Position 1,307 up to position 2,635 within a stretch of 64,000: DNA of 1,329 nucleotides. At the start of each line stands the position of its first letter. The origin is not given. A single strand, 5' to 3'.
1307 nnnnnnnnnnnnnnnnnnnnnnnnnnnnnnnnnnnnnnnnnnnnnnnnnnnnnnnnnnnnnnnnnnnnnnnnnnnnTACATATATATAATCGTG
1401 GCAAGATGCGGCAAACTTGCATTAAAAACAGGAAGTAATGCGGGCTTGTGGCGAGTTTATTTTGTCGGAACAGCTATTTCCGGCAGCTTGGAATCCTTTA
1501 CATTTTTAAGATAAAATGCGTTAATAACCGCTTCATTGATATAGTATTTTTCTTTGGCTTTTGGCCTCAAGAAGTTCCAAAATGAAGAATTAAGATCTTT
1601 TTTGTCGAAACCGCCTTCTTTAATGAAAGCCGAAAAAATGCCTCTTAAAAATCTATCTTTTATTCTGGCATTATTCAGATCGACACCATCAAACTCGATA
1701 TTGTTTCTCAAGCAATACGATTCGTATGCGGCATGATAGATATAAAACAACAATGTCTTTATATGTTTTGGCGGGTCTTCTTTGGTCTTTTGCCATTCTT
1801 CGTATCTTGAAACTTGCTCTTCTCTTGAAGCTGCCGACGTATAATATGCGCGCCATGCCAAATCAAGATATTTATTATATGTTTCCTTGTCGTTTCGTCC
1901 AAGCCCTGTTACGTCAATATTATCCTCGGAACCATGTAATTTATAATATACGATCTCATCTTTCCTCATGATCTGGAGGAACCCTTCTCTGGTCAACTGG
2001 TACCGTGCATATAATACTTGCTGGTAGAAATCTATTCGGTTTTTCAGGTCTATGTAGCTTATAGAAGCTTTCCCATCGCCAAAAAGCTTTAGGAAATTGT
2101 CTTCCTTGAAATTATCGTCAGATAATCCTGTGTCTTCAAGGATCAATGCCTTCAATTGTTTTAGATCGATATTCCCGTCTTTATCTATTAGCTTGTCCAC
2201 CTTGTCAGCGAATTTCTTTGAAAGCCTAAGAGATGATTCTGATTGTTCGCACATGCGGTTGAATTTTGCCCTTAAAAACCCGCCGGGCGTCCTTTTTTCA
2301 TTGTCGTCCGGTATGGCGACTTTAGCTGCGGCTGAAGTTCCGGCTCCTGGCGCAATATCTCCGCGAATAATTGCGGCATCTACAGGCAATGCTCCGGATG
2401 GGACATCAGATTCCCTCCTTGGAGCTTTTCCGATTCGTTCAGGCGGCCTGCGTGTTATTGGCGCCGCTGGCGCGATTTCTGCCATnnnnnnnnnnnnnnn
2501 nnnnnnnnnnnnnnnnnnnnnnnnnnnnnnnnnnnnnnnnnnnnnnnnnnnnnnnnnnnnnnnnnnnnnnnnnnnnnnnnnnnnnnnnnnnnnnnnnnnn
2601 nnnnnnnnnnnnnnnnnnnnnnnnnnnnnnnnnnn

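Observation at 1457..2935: A translationally coupled three-gene unit in which a 78-aa protein and a 342-aa protein share a GC-rich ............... N-terminal module, with a 67-aa membrane protein between them.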

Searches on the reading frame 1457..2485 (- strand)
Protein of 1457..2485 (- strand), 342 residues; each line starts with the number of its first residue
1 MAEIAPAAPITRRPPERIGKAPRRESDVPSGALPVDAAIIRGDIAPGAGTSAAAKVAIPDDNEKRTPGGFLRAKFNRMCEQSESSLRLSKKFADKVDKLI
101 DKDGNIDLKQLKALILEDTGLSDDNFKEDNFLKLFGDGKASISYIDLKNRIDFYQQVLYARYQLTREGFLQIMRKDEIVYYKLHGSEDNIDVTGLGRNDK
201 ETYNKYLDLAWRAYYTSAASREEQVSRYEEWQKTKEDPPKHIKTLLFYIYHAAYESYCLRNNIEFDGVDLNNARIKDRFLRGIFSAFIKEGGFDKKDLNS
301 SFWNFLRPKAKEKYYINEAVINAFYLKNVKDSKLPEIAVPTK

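Call 6: search_protein_families(library=pfam, proteins=[window:1457-2485:-], max_evalue=1)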
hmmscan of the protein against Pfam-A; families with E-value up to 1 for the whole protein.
window:1457-2485:- (342 aa): 0 families

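Call 8: find_encoding_contigs(protein=window:1457-2485:-, flank=10000, max_places=6)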
Protein window:1457-2485:- (342 aa): no gene with exactly this product is on record in the collection.

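Call 9: find_homologous_proteins(query=window:1457-2485:-, max_evalue=0.01)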
Query window:1457-2485:- (342 aa): 2 proteins with E <= 0.01 among 1963 candidates.
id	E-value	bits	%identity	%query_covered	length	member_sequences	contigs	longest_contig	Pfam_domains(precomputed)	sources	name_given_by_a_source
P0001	9.0e-227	770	100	100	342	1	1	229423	-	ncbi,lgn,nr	ncbi:hypothetical protein HZC34_01900 [Candidatus Saganbacteria bacterium]|nr:hypothetical protein [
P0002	4.2e-95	337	50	98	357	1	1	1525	-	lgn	-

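Call 11: find_encoding_contigs(protein=P0002, flank=10000)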
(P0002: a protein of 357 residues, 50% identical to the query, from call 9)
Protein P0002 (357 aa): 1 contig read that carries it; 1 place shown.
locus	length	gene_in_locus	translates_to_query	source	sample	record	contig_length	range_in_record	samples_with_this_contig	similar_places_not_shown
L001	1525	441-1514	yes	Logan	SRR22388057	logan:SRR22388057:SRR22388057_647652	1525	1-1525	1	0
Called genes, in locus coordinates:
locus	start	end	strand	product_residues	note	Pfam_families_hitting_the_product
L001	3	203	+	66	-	?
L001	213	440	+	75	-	-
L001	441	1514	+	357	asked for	-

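Call 12: find_encoding_contigs(protein=P0001, flank=10000)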
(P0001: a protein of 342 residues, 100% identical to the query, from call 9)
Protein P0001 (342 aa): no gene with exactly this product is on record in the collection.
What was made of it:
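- Tried and rejected: Exact look-up of the window's B. It found no contig, so the sequence beyond the window start could not be read (calls 8, 12).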

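Call 19: find_related_loci(query=A1, collection=genome_contigs, flank=10000)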
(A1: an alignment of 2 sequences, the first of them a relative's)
Query A1 (342 aa) in genome_contigs; peptide patterns used: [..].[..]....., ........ (x = any residue, [..] = any of these).
150 stretches matched a pattern, but none encodes a relative of the query by tblastn (E <= 1e-3).

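Call 27: search_protein_representatives(alignment_id=A1)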
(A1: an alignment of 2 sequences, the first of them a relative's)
Query: 2 sequences, 367 profile positions. Proteins with E-value up to 0.001 (for the whole library): 13; up to 1e-10: 7; up to 1e-30: 4. The best 13 are listed.
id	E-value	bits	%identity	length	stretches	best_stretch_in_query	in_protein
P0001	1.2e-203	692.3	-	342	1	7-358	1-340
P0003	7.4e-60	219.1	-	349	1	15-345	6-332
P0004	5.3e-58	213.0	-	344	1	15-347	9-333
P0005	4.1e-52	193.7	-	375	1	61-343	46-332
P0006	6.2e-29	117.4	-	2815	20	7-81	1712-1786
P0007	4.7e-17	78.3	-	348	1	37-310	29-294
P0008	4.3e-13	65.3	-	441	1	132-312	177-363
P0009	2.4e-07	46.4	-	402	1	152-306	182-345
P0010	8.2e-06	41.3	-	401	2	252-306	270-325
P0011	1.4e-05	40.6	-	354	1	116-313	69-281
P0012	8.4e-05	38.0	-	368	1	114-306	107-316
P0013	1.5e-04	37.2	-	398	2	160-302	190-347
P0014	4.4e-04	35.6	-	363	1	123-311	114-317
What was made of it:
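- Rarity: 13 proteins in 1.84e9 representatives (call 27).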

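Call 30: find_encoding_contigs(protein=P0003, flank=10000)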
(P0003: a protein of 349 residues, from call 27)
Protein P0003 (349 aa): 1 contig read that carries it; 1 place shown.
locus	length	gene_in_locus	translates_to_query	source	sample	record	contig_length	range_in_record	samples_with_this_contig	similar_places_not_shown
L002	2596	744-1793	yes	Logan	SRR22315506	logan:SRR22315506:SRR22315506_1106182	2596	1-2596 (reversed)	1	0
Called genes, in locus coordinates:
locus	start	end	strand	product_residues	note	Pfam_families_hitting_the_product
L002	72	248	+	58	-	-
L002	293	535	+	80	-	-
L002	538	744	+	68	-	-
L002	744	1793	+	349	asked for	-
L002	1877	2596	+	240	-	?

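Call 31: find_encoding_contigs(protein=P0007, flank=10000)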
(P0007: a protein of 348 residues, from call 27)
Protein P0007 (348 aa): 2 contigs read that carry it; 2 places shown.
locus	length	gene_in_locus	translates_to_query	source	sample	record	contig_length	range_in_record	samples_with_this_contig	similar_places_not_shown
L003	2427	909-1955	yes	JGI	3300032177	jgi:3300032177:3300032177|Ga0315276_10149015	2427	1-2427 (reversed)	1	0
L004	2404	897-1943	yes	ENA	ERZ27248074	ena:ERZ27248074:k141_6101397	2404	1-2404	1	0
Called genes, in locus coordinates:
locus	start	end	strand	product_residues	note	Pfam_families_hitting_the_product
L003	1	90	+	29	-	?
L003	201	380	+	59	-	-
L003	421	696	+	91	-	-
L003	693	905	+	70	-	-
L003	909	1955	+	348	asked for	-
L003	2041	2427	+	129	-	?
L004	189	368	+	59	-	-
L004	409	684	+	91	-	-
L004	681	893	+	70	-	-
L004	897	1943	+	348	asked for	-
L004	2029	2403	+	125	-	?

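Call 36: find_encoding_contigs(protein=P0004, flank=10000)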
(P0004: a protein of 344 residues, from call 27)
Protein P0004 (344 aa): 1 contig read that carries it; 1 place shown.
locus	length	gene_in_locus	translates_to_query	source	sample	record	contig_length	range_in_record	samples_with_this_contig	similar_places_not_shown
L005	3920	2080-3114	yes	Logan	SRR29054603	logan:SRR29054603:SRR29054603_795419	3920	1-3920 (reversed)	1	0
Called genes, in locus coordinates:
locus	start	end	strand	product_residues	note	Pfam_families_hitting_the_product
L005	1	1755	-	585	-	?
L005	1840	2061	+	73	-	-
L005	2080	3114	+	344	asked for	-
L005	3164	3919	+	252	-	?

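Call 37: find_encoding_contigs(protein=P0005, flank=10000)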
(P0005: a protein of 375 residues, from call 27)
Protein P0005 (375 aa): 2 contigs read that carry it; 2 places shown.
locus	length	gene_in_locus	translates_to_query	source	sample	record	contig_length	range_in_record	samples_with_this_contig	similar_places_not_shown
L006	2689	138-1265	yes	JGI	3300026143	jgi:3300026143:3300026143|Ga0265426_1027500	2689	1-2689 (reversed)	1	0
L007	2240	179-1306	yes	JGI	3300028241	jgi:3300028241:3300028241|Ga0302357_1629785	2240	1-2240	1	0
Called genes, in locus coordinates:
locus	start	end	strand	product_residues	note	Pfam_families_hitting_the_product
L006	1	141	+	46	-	?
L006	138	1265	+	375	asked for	-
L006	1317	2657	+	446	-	-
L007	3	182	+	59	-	?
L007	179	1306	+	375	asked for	-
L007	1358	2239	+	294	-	?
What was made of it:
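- M-B-D in L006 and L007 (call 37).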

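Call 38: find_encoding_contigs(protein=P0009, flank=10000)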
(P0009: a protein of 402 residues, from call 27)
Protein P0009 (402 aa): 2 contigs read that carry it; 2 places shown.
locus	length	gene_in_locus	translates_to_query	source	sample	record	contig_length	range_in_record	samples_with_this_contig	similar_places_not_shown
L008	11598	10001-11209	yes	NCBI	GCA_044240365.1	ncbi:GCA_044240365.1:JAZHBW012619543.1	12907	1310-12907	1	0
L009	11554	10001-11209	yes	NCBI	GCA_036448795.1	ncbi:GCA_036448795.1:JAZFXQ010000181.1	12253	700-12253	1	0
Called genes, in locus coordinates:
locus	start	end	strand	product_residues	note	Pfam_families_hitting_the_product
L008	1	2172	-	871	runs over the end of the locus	PF13750:Big_3_3 (faint), PF19077:Big_13 (faint), PF09136:Glucodextran_B (faint), PF13860:FlgD_ig (faint)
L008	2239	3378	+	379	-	PF01494:FAD_binding_3 (faint), PF13450:NAD_binding_8 (faint), PF13738:Pyr_redox_3 (weak)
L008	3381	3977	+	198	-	PF02698:DUF218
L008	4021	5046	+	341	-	PF01073:3Beta_HSD, PF01370:Epimerase, PF02719:Polysacc_synt_2, PF04321:RmlD_sub_bind, PF05368:NmrA (faint), PF07993:NAD_binding_4 (faint), PF13460:NAD_binding_10 (weak), PF16363:GDP_Man_Dehyd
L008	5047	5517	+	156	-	PF02542:YgbB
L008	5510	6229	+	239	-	PF03740:PdxJ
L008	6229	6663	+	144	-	PF02502:LacAB_rpiB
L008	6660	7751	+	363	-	PF00483:NTP_transferase, PF12804:NTP_transf_3 (weak), PF00132:Hexapep (faint), PF25084:LbH_EIF2B, PF24894:Hexapep_GlmU, PF25087:GMPPB_C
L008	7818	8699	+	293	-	-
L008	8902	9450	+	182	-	PF01553:Acyltransferase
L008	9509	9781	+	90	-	-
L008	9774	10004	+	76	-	-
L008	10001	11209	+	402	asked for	-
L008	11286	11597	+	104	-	?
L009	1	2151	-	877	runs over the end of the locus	PF19077:Big_13 (faint), PF09136:Glucodextran_B (faint), PF13750:Big_3_3 (faint), PF13860:FlgD_ig (faint)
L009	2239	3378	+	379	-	PF01494:FAD_binding_3 (faint), PF13450:NAD_binding_8 (faint), PF13738:Pyr_redox_3 (weak)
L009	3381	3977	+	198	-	PF02698:DUF218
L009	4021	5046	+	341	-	PF01073:3Beta_HSD, PF01370:Epimerase, PF02719:Polysacc_synt_2, PF04321:RmlD_sub_bind, PF05368:NmrA (faint), PF07993:NAD_binding_4 (faint), PF13460:NAD_binding_10 (weak), PF16363:GDP_Man_Dehyd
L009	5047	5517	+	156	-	PF02542:YgbB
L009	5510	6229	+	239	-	PF03740:PdxJ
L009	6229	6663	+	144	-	PF02502:LacAB_rpiB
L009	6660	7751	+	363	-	PF00483:NTP_transferase, PF12804:NTP_transf_3 (weak), PF00132:Hexapep (faint), PF25084:LbH_EIF2B, PF24894:Hexapep_GlmU, PF25087:GMPPB_C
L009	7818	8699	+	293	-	-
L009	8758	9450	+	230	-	PF01553:Acyltransferase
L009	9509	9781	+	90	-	-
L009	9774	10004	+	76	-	-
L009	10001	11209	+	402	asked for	-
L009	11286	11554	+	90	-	?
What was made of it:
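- Acyltransferase-A-M-B-D in L008 and L009 (call 38).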

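Call 43: find_homologous_proteins(query=A4, max_evalue=0.001)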
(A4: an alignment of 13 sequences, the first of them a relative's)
Query A4 (13 sequences) (342 aa, profile of the alignment): 4 proteins with E <= 0.001 among 8000 candidates.
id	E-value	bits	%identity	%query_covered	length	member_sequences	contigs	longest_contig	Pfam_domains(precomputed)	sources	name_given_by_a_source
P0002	1.7e-109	385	50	98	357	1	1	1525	-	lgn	-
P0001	6.2e-108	380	100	100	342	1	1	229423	-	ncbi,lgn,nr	ncbi:hypothetical protein HZC34_01900 [Candidatus Saganbacteria bacterium]|nr:hypothetical protein [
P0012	8.4e-98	346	22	56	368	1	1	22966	-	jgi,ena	-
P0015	1.4e-74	270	50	4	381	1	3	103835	-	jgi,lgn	jgi:hypothetical protein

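Call 44: find_encoding_contigs(protein=P0015, flank=10000, max_places=3)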
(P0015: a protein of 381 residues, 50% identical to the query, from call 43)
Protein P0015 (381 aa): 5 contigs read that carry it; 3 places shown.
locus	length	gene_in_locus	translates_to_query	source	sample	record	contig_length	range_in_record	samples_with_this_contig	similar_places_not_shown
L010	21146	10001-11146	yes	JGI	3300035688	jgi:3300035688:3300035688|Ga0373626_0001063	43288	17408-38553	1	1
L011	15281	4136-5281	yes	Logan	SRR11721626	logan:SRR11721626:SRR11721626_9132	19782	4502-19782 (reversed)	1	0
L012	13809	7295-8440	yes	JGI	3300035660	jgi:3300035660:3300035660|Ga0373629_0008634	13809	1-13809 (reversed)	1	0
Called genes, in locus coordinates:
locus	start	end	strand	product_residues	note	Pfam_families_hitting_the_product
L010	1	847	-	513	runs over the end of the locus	PF00682:HMGL-like, PF22617:HCS_D2, PF08502:LeuA_dimer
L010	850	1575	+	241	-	-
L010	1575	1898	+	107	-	-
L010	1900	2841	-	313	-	PF01515:PTA_PTB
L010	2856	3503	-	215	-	PF01612:DNA_pol_A_exo1 (weak), PF00929:RNase_T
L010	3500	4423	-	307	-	PF04015:DUF362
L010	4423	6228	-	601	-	PF02554:CstA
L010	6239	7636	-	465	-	PF00395:SLH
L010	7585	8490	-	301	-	PF01073:3Beta_HSD, PF01370:Epimerase, PF02719:Polysacc_synt_2, PF04321:RmlD_sub_bind, PF05368:NmrA (faint), PF13460:NAD_binding_10, PF16363:GDP_Man_Dehyd, PF07993:NAD_binding_4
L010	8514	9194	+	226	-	PF01553:Acyltransferase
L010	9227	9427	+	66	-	-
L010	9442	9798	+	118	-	-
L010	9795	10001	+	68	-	-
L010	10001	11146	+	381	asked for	-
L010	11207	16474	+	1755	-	-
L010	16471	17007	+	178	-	-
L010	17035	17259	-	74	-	-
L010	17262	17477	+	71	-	-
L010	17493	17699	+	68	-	-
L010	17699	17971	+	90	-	-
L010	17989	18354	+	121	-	-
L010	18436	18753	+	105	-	-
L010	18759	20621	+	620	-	-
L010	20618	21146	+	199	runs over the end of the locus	-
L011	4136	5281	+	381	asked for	-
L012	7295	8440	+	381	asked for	-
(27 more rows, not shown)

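Call 45: find_encoding_contigs(protein=P0012, flank=10000, max_places=3)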
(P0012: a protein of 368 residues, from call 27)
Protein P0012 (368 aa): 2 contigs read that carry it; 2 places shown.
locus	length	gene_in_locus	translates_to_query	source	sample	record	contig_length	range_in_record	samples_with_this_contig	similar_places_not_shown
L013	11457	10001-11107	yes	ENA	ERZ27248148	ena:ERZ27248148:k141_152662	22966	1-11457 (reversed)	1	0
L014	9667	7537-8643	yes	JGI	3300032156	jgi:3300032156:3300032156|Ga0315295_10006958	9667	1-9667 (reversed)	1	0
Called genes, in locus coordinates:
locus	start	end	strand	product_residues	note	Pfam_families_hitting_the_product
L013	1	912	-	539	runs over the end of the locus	PF00682:HMGL-like, PF22617:HCS_D2, PF08502:LeuA_dimer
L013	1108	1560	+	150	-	-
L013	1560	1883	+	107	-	-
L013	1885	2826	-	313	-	PF01515:PTA_PTB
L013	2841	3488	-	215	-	PF01612:DNA_pol_A_exo1 (weak), PF00929:RNase_T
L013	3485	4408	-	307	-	PF04015:DUF362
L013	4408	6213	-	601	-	PF02554:CstA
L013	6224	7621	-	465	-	PF00395:SLH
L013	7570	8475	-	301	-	PF01073:3Beta_HSD, PF01370:Epimerase, PF02719:Polysacc_synt_2, PF04321:RmlD_sub_bind, PF05368:NmrA (weak), PF13460:NAD_binding_10 (weak), PF16363:GDP_Man_Dehyd, PF07993:NAD_binding_4 (weak)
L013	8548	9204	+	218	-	PF01553:Acyltransferase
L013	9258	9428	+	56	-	-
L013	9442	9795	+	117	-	-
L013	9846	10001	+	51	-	-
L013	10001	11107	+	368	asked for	-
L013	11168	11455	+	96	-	?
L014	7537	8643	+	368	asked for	-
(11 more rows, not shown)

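Call 49: search_protein_families(library=pfam, proteins=[L010:9227-9424:+, L010:9442-9795:+, L010:11207-16471:+, L010:16471-17004:+, L010:17262-17474:+, L010:17493-17696:+, L010:17699-17968:+, L010:17989-18351:+, L010:18436-18750:+, L010:18759-20618:+], max_evalue=0.1)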
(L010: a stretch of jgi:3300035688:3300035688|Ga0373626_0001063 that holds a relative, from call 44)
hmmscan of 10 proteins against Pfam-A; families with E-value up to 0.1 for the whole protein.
L010:9227-9424:+ (66 aa): 0 families

L010:9442-9795:+ (118 aa): 1 family
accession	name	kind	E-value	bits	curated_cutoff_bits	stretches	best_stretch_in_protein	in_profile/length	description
PF10948.13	DUF2635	-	0.054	13.7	26.6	0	50-69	10-29/46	Protein of unknown function (DUF2635)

L010:11207-16471:+ (1755 aa): 3 families
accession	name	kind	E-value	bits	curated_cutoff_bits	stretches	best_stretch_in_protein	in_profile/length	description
PF05192.23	MutS_III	-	0.0051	17.6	34.1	0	542-981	66-184/194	MutS domain III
PF14545.12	DBB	-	0.0074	16.6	22.2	1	728-805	59-135/139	Dof, BCAP, and BANK (DBB) motif,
PF19831.4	DUF6312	-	0.053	14.2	27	0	1007-1040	54-87/98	Family of unknown function (DUF6312)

L010:16471-17004:+ (178 aa): 2 families
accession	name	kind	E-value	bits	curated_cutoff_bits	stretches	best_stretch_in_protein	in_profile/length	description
PF24319.2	DUF7491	-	0.065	13.9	30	0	2-49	16-63/90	Coiled-coil region of unknown function (DUF7491)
PF21928.1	XLF_CC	-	0.069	13.5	27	0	4-31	19-46/53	XLF protein coiled-coil region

L010:17262-17474:+ (71 aa): 0 families

L010:17493-17696:+ (68 aa): 1 family
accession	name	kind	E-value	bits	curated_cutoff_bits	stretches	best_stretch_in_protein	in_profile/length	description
PF04625.18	DEC-1_N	-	0.0093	15.5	29.2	1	17-58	100-143/403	DEC-1 protein, N-terminal region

L010:17699-17968:+ (90 aa): 0 families

L010:17989-18351:+ (121 aa): 0 families

L010:18436-18750:+ (105 aa): 0 families

L010:18759-20618:+ (620 aa): 0 families

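Call 50: search_protein_families(library=ncbifam, proteins=[window:1457-2485:-, L010:11207-16471:+, L010:18759-20618:+, L006:1317-2654:+, L010:9227-9424:+, L010:16471-17004:+], max_evalue=0.1)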
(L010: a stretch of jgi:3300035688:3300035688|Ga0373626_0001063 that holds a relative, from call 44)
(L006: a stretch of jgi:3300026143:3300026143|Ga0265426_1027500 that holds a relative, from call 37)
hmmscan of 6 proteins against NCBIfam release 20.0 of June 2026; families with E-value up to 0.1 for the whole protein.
window:1457-2485:- (342 aa): 0 families

L010:11207-16471:+ (1755 aa): 0 families

L010:18759-20618:+ (620 aa): 0 families

L006:1317-2654:+ (446 aa): 0 families

L010:9227-9424:+ (66 aa): 0 families

L010:16471-17004:+ (178 aa): 1 family
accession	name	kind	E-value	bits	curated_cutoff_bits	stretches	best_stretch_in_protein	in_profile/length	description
NF005324.0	PRK06853.1-4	equivalog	0.043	13.7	222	0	94-142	147-194/196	indolepyruvate oxidoreductase subunit beta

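Call 53: predict_structure(alignment_id=A5)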
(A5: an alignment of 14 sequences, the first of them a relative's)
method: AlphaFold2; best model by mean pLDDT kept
length: 342 residues; sequences in the alignment: 14
mean_pLDDT: 79.4   pTM: 0.73
mean pLDDT of the five models: 79.4, 78.0, 76.9, 76.6, 75.6
residues with pLDDT >= 90: 211; 70-90: 45; 50-70: 16; < 50: 70
segments of 3 or more residues with pLDDT < 50: 1-6, 11-62, 333-342
pLDDT, mean of each block of 10 residues (from residue 1): 45 40 35 34 29 36 73 95 94 95 94 97 92 91 95 94 93 77 69 93 96 91 92 89 94 93 90 90 94 91 89 94 87 46 42
secondary structure, 60 per line:
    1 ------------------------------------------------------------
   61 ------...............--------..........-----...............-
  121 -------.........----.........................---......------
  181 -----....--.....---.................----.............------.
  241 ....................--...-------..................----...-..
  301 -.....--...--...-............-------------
elements in order: H67-81 H90-99 E105-107 H108-119 H128-136 E141-143 H144-165 H169-174 H186-189 H192-196 H200-216 H221-233 H240-260 E263-265 H273-290 H302-306 E314-316 H318-329
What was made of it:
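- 2291..2485 (-): Gene B, residues 1-65: Ala/Pro/Arg/Gly-rich disordered arm. It holds the MAEIAP and VPSGAL matches. AlphaFold2 pLDDT is below 50 for residues 1-6 and 11-62 (call 53).
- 1457..2290 (-): Gene B, residues 66-342: folded all-helical core in two lobes, with short beta-bridges between helix-loop-helix pairs (EF-hand-like). There is no conserved catalytic-type residue set. AlphaFold2 pLDDT is about 90-97 over residues 67-330 (call 53).
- On EF-hand superfamily (B): The model shows the paired motif (strands 105-107 with 141-143, and 263-265 with 314-316; call 53).
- The core is modelled confidently and the N-terminal arm is disordered (call 53). B has helix-loop-helix pairs joined by short beta-bridges (call 53).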
